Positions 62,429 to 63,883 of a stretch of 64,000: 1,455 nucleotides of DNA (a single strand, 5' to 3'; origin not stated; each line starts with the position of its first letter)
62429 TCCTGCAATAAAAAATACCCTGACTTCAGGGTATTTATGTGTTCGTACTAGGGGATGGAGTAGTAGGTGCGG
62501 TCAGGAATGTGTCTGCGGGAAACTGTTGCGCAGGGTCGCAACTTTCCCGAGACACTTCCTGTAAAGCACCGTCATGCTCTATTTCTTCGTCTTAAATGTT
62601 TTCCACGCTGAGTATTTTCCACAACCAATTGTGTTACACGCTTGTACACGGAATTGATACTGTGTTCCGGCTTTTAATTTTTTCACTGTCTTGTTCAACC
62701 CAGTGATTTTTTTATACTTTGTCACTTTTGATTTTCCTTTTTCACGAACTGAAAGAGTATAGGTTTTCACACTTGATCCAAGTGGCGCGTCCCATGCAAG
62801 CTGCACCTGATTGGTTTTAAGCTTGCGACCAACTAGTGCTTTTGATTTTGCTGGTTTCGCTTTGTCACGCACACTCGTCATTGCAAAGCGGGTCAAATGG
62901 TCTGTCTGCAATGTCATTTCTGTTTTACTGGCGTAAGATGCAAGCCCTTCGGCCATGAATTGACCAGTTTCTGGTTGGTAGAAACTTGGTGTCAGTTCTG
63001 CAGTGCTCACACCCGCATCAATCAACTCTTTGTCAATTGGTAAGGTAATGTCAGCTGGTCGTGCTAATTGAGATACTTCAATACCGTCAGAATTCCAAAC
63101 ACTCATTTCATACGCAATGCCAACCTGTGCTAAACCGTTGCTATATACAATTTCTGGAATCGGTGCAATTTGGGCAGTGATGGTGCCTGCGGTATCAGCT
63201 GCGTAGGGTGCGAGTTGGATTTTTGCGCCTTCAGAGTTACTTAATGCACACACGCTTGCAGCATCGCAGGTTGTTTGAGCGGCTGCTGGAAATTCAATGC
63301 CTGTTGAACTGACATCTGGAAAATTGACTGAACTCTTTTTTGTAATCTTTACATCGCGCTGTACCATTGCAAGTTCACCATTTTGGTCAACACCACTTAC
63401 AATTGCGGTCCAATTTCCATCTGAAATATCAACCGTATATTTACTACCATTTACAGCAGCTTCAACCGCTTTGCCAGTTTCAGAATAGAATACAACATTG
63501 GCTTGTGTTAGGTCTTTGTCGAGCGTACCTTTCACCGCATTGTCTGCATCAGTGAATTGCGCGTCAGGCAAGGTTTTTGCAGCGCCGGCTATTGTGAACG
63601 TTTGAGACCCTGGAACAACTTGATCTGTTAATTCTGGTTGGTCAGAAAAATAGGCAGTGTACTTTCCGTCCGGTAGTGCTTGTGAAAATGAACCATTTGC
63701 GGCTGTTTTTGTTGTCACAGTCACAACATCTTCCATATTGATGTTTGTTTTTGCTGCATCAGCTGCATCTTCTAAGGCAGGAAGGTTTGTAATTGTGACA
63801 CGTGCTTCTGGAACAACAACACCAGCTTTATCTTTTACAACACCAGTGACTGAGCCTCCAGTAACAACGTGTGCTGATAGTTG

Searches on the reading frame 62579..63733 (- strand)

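Call 47: search_protein_families(library=pfam, proteins=[window:62579-63733:-], max_evalue=0.01)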
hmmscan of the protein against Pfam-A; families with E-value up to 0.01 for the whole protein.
window:62579-63733:- (384 aa): 4 families
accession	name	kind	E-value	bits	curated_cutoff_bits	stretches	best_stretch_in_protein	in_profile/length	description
PF00041.27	fn3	-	5.1e-11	43.1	25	1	304-377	10-80/84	Fibronectin type III domain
PF08329.16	ChitinaseA_N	-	4.7e-05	23.5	21.2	1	282-374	15-100/133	Chitinase A, N-terminal domain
PF25059.1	FN3_DSCAM-DSCAML_C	-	0.00011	22.9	39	1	319-374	17-73/89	DSCAM/DSCAML C-terminal Fn3-like domain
PF16656.11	Pur_ac_phosph_N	-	0.0026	18.7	30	1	328-382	40-93/93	Purple acid Phosphatase, N-terminal domain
